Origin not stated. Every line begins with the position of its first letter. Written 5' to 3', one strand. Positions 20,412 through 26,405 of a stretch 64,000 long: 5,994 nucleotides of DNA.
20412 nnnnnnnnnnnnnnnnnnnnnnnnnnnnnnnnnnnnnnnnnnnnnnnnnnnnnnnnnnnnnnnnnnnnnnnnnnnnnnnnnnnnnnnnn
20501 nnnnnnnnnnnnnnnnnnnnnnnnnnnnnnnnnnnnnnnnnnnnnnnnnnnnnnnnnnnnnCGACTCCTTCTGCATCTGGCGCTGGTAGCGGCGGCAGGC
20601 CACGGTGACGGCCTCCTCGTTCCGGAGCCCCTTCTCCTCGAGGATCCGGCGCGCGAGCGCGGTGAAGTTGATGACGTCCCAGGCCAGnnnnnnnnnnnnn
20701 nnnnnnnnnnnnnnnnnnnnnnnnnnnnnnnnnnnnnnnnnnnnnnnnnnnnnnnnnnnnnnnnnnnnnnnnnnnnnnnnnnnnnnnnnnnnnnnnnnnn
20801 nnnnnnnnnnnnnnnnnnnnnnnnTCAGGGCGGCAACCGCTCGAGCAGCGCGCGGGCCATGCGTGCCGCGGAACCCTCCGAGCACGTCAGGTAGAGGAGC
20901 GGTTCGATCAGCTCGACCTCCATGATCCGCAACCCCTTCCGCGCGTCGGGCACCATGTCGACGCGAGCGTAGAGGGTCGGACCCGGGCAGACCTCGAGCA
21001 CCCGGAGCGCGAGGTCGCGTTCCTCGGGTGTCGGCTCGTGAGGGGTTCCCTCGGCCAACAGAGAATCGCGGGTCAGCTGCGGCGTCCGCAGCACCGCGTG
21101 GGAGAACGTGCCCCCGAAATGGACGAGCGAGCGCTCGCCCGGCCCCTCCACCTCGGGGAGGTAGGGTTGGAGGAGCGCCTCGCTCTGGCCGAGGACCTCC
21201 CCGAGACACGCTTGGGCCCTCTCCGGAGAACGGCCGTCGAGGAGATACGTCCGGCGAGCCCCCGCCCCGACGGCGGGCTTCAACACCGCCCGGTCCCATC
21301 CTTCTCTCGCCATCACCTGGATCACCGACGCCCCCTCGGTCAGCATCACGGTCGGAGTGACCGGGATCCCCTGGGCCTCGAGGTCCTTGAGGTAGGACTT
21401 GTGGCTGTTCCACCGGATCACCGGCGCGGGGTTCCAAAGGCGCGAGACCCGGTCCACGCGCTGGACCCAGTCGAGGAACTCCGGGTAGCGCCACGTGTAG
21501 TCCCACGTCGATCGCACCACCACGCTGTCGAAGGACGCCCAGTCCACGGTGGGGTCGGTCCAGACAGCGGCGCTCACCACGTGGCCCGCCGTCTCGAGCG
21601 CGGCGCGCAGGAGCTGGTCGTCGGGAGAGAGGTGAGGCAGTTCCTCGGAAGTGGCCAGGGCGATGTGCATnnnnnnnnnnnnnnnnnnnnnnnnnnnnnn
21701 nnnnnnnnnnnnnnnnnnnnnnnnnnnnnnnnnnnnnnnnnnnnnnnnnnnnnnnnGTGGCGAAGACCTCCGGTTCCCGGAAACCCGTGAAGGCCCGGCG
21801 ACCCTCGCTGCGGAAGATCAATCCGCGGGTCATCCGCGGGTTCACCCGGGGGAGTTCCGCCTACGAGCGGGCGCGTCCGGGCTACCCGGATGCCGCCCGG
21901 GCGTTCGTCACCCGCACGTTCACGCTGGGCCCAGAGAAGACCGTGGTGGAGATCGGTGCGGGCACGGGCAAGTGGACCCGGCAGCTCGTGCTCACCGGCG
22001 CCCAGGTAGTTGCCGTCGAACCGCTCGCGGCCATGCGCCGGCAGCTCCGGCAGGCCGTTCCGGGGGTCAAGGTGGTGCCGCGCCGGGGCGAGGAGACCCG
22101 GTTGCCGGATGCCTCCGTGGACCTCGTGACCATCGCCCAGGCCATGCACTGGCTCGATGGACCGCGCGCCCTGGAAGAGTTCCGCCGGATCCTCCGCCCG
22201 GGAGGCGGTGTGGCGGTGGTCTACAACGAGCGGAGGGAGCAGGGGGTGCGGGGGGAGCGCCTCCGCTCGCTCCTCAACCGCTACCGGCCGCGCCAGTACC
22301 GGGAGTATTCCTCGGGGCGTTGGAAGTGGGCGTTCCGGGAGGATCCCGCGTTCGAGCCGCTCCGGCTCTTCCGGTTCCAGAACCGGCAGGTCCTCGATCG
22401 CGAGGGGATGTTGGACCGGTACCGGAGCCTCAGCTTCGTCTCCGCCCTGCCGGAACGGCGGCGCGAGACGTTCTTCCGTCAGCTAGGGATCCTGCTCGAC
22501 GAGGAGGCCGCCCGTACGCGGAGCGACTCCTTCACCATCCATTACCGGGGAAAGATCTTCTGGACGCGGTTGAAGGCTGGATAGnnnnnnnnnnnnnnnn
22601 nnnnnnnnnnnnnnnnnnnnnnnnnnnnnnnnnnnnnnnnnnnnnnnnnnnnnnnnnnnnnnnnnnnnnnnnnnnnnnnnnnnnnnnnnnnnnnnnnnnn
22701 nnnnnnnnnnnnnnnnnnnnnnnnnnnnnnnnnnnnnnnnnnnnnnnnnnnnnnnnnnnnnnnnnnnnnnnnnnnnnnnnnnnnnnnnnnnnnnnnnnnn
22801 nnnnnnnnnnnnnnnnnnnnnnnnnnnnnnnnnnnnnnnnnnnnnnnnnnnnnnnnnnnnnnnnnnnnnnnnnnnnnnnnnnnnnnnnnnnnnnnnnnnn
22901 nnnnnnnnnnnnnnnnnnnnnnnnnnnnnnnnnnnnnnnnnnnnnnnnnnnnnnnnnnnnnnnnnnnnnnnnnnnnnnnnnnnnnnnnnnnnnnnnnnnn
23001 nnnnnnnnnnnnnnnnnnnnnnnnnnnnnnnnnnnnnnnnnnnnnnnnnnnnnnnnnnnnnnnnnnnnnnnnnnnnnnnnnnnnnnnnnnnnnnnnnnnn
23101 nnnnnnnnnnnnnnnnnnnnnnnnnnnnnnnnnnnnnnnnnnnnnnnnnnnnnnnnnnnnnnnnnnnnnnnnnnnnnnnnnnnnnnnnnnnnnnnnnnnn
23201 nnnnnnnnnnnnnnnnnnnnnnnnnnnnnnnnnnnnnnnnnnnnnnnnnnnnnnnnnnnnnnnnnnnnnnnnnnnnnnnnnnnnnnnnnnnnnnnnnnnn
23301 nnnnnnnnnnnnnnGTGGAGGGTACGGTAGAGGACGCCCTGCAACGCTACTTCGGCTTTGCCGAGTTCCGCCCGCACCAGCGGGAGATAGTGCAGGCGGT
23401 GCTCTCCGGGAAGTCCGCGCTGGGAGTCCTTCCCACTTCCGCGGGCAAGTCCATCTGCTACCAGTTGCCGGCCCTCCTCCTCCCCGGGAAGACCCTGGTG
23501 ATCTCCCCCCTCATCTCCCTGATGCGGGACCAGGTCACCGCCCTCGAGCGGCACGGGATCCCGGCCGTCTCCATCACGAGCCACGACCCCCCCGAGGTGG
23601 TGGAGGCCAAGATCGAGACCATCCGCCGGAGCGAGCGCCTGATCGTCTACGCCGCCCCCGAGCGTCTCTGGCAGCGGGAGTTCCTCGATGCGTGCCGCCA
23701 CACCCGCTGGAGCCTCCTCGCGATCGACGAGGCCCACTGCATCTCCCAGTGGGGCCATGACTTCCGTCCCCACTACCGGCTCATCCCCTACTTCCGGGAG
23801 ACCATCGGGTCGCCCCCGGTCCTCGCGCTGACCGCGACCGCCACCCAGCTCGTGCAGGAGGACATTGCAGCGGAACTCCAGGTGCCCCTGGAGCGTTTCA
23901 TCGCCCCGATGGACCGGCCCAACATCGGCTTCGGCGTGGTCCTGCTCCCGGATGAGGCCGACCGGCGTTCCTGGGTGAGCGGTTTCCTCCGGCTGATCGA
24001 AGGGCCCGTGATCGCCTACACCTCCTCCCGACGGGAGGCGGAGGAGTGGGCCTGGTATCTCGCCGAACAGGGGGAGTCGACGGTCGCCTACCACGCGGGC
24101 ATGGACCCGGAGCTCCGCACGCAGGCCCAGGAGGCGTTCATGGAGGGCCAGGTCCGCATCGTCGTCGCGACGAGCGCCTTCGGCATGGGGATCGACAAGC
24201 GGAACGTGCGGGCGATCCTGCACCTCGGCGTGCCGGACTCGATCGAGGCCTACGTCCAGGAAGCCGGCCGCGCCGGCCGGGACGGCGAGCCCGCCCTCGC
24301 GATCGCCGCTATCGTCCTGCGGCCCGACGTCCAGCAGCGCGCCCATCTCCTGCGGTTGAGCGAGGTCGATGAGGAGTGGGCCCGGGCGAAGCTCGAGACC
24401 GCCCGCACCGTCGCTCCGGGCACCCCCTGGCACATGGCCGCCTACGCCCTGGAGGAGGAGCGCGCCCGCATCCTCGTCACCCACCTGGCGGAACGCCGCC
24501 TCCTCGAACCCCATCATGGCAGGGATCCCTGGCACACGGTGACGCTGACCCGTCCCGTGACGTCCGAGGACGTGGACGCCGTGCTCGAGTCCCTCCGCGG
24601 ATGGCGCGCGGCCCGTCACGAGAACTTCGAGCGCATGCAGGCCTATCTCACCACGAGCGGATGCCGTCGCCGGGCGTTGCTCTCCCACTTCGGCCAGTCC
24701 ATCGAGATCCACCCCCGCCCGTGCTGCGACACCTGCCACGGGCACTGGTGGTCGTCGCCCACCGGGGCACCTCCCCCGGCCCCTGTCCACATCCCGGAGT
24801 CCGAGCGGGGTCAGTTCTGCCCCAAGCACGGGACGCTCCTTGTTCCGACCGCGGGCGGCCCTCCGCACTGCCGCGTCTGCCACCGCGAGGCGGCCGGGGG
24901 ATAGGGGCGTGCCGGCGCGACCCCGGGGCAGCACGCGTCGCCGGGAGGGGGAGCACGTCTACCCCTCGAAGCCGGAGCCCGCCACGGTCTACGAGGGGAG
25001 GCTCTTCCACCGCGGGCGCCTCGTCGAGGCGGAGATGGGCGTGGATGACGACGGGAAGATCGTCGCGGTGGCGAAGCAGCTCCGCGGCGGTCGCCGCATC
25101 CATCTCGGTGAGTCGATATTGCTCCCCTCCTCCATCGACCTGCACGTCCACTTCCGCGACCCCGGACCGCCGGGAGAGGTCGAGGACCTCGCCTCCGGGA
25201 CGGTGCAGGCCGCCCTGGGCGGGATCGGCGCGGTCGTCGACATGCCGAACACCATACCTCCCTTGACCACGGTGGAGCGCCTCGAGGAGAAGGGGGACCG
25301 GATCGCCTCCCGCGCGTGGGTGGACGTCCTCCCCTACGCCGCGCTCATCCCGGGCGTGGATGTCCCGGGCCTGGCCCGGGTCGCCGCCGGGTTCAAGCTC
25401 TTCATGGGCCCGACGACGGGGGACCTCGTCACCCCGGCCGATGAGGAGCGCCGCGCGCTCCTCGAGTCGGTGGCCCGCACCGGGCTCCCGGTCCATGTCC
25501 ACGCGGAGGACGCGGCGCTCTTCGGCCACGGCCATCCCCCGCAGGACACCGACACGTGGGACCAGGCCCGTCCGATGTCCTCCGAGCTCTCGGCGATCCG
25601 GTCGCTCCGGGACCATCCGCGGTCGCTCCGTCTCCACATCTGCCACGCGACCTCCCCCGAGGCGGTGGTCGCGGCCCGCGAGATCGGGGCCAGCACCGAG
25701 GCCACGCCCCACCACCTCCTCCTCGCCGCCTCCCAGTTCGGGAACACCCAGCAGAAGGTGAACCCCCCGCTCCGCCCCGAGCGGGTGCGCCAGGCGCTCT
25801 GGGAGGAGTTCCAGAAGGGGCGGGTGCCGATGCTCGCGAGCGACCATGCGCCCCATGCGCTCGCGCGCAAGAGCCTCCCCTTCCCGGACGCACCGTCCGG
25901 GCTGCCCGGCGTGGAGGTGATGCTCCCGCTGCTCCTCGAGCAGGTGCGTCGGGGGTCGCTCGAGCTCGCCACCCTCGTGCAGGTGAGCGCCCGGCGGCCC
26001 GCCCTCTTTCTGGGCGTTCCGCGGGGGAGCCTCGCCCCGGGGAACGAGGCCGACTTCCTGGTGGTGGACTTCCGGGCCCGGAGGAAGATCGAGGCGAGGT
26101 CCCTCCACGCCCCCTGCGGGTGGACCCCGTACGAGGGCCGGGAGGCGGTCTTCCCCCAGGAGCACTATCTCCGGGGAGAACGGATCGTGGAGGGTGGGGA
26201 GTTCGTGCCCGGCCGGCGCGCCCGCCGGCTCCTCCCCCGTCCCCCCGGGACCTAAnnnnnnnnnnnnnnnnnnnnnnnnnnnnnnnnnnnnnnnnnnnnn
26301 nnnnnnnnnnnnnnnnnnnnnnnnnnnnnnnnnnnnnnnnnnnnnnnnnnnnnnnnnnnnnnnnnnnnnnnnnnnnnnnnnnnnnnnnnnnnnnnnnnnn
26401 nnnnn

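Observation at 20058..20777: ACT-domain protein heading the arg operon: candidate ArgR-independent archaeal arginine sensor/regulator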

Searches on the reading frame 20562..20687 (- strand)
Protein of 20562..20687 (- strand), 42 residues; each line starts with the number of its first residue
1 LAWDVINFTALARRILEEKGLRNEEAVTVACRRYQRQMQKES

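Call 85: search_solved_structures(query=A5, max_evalue=10, show_alignments=4)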
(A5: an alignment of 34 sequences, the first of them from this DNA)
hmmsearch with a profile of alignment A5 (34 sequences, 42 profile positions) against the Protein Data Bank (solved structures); distinct sequences matched with E-value up to 10: 40.
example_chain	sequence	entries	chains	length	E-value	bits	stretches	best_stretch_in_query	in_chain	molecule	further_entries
4yxx_A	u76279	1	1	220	0.045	16.4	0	14-32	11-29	dTor_6x35L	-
8rd8_NV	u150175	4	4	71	0.084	15.5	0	29-41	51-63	Small ribosomal subunit protein bS21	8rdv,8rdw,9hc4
6v39_u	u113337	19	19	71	0.11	15.1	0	29-41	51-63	30S ribosomal protein S21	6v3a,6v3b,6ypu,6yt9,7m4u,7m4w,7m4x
9qvx_F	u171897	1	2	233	0.18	14.4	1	19-40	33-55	Proteasome subunit alpha type-1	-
5m32_E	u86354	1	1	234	0.19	14.4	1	19-40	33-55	Proteasome subunit alpha type-1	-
7awe_F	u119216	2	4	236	0.19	14.4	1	19-40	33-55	Proteasome subunit alpha type-1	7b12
4r3o_F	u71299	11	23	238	0.19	14.4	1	19-40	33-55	Proteasome subunit alpha type-1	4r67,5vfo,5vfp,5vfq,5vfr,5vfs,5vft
5m32_S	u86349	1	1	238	0.19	14.4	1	19-40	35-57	Proteasome subunit alpha type-1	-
6r70_E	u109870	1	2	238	0.19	14.4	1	19-40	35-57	Proteasome subunit alpha type-1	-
8qys_E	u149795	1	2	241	0.19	14.4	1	19-40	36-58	Proteasome subunit alpha type-1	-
3bf8_A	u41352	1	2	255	0.2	14.3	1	22-35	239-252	Esterase YbfF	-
3unb_E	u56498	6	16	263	0.22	14.2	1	19-40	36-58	Proteasome subunit alpha type-1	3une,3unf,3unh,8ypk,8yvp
6epc_F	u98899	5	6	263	0.22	14.2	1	19-40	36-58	Proteasome subunit alpha type-1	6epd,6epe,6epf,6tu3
1iru_F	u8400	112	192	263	0.22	14.2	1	19-40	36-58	20S proteasome | PROTEASOME SUBUNIT ALPHA TYPE-1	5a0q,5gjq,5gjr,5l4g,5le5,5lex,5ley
7dr6_Q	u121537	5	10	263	0.22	14.2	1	19-40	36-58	Proteasome subunit alpha type-1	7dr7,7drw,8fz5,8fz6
4xgq_B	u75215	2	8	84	2.4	10.9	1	11-37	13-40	Antitoxin VapB30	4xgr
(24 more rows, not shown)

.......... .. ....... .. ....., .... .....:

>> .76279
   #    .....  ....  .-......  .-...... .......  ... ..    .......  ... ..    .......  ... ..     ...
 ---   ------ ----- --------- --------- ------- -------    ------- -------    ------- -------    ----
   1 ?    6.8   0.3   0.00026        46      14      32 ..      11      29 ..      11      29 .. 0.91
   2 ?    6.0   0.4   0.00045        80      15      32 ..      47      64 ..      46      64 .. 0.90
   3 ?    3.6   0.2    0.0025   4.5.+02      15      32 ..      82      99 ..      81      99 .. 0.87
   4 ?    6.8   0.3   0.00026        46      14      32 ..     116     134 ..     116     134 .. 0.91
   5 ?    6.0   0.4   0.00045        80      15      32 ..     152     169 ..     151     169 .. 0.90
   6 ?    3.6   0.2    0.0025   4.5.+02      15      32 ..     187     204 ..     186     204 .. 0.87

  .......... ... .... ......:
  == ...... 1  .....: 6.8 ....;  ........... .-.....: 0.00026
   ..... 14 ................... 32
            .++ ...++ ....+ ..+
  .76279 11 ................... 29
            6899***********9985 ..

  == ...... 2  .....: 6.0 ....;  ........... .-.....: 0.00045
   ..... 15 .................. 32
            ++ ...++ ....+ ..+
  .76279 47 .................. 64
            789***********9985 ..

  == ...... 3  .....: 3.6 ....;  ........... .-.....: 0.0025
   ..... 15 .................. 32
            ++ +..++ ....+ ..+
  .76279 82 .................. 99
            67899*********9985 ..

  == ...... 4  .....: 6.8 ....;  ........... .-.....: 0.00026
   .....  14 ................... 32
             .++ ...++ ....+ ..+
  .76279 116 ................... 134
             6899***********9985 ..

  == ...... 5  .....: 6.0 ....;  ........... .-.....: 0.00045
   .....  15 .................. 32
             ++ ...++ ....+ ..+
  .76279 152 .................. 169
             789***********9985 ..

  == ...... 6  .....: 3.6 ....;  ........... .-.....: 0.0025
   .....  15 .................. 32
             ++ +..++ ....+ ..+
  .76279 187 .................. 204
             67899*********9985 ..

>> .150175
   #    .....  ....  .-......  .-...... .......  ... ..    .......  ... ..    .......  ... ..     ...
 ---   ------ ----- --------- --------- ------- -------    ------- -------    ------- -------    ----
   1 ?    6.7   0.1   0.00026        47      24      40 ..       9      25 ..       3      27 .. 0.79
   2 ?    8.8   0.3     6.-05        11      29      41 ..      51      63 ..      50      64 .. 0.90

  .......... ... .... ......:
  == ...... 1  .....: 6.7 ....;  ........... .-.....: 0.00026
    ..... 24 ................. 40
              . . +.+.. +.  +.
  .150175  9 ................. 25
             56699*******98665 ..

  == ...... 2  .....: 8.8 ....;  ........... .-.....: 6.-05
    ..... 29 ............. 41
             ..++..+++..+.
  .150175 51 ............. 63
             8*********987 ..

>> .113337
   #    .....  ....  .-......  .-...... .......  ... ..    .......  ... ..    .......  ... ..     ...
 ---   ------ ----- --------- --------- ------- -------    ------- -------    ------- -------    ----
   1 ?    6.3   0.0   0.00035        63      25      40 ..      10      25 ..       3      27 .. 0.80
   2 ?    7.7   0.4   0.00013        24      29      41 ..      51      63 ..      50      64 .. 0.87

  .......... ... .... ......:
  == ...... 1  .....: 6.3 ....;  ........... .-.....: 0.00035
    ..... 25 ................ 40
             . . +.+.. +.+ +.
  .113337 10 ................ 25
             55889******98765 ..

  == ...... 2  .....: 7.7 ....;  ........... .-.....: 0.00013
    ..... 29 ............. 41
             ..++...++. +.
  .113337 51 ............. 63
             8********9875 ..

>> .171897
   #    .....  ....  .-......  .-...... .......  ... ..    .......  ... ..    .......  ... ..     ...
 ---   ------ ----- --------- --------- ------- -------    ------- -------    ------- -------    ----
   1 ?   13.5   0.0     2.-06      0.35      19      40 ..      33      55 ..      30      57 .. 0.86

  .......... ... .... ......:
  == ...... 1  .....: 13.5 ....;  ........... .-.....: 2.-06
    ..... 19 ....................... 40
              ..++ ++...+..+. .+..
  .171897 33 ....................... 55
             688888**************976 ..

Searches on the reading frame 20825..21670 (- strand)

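Call 8: search_protein_families(library=pfam, proteins=[window:20825-21670:-], max_evalue=0.001)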
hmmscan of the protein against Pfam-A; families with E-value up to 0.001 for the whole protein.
window:20825-21670:- (281 aa): 0 families

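Call 71: search_protein_families(library=pfam, proteins=[window:20825-21670:-], max_evalue=0.01)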
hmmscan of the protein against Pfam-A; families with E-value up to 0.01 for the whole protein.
window:20825-21670:- (281 aa): 1 family
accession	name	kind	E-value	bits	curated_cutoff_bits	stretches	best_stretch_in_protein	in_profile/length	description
PF02955.21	GSH-S_ATP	-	0.0049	16.8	23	1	104-219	11-128/175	Prokaryotic glutathione synthetase, ATP-grasp domain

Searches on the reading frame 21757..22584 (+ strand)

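Call 8: search_protein_families(library=pfam, proteins=[window:21757-22584:+], max_evalue=0.001)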
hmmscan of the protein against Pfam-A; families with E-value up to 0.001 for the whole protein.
window:21757-22584:+ (275 aa): 7 families
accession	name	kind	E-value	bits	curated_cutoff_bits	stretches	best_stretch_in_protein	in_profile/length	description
PF08241.18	Methyltransf_11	-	5.1e-17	62.7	21.2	1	64-152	1-93/95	Methyltransferase domain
PF13649.12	Methyltransf_25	-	1.1e-14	55.4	27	1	63-150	1-97/97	Methyltransferase domain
PF13489.12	Methyltransf_23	-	3.7e-11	43.5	27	1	45-194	7-155/164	Methyltransferase domain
PF08242.18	Methyltransf_12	-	8.8e-10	39.6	30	1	64-151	1-97/98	Methyltransferase domain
PF01209.24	Ubie_methyltran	-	5.4e-05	23.1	20.1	1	48-155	36-152/233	ubiE/COQ5 methyltransferase family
PF00398.26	RrnaAD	-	0.00028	20.5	24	1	55-100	26-71/263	Ribosomal RNA adenine dimethylase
PF13847.12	Methyltransf_31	-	0.00087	19.4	27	0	60-158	4-113/145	Methyltransferase domain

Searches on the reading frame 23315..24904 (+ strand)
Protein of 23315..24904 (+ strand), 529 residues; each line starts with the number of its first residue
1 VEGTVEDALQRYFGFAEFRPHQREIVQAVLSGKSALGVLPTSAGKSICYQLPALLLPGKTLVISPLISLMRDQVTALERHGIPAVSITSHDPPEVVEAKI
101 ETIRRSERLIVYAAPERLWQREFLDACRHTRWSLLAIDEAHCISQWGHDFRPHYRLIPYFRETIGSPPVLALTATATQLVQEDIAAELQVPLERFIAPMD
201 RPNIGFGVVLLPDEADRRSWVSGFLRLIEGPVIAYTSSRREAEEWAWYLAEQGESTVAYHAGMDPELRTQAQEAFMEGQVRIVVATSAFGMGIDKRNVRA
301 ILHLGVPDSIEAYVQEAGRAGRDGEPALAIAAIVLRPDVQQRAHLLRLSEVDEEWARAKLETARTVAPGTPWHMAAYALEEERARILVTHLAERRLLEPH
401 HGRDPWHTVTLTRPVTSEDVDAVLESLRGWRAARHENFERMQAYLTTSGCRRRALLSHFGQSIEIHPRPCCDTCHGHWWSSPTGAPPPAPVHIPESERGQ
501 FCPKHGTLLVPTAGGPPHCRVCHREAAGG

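Call 8: search_protein_families(library=pfam, proteins=[window:23315-24904:+], max_evalue=0.001)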
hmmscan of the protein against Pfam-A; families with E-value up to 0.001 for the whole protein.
window:23315-24904:+ (529 aa): 3 families
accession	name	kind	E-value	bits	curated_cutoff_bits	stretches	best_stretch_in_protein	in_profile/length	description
PF00270.35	DEAD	-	8.8e-23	81.3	26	1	19-180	1-164/167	DEAD/DEAH box helicase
PF00271.37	Helicase_C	-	7e-19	68.5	23.5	1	229-324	15-110/110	Helicase conserved C-terminal domain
PF16124.10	RecQ_Zn_bind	-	2.2e-08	35.1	25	1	432-474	22-65/66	RecQ zinc-binding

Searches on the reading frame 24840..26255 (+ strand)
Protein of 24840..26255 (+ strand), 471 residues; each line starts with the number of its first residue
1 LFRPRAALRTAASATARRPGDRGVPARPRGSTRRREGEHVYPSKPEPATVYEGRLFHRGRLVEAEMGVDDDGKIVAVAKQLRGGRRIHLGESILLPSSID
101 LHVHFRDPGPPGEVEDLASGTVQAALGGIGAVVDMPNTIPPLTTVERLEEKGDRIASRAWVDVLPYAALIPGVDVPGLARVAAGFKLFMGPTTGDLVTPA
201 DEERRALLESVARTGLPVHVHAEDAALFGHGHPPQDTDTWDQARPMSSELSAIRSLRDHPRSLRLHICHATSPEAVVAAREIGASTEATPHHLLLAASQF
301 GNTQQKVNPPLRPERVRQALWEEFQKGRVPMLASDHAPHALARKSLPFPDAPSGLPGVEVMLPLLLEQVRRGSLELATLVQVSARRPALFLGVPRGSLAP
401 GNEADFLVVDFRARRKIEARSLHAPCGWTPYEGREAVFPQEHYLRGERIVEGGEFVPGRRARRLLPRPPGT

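Call 8: search_protein_families(library=pfam, proteins=[window:24840-26255:+], max_evalue=0.001)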
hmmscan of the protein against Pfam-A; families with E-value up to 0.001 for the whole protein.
window:24840-26255:+ (471 aa): 1 family
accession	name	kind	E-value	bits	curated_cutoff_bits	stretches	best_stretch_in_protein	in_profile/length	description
PF01979.26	Amidohydro_1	-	5.3e-12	46.1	25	1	93-411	1-320/345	Amidohydrolase family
